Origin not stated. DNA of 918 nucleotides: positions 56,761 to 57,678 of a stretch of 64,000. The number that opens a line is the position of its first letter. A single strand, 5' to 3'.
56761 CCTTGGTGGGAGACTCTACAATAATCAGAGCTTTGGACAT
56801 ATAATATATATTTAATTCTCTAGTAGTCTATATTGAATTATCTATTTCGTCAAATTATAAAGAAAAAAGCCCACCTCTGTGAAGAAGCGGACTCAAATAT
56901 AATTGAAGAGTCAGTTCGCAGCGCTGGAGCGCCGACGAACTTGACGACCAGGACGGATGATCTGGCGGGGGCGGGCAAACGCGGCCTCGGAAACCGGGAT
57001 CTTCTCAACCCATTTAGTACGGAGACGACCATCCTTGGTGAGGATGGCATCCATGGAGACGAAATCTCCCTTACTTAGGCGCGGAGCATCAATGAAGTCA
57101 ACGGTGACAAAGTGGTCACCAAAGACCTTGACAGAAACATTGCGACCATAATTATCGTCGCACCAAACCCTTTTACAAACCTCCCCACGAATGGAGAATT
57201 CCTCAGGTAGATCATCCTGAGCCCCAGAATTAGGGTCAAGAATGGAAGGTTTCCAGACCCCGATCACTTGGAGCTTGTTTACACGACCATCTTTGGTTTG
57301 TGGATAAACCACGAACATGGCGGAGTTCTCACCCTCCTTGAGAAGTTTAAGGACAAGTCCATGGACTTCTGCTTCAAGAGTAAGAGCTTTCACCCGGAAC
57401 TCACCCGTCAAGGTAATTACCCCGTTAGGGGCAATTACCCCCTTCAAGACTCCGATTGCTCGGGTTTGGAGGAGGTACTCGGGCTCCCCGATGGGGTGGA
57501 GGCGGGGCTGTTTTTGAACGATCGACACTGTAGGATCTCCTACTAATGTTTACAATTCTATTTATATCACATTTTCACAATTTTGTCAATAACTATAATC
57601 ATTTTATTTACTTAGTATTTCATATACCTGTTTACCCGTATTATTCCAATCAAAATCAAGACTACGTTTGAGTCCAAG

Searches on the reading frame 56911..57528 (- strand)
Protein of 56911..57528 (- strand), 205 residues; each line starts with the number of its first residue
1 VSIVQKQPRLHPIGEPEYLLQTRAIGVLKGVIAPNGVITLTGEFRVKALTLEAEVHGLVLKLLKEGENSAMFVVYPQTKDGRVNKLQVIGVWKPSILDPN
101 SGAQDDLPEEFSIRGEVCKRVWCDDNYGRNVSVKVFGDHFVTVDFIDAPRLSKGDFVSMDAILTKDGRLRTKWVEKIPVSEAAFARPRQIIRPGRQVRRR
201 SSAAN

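Call 73: search_protein_families(library=pfam, proteins=[window:56911-57528:-], max_evalue=1)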
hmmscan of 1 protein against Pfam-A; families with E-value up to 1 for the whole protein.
window:56911-57528:- (205 aa): 1 family
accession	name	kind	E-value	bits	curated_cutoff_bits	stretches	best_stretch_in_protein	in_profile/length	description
PF09562.16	RE_LlaMI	-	0.27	11.1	25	0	108-175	99-165/266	LlaMI restriction endonuclease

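Call 74: search_protein_families(library=ncbifam, proteins=[window:56911-57528:-], max_evalue=1)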
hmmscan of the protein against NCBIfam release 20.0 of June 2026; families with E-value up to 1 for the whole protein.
window:56911-57528:- (205 aa): 1 family
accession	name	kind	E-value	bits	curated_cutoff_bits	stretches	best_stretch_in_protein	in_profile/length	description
NF005128.0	PRK06567.1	equivalog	0.11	10.3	1072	1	47-87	897-938/1031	putative bifunctional glutamate synthase subunit beta/2-polyprenylphenol hydroxylase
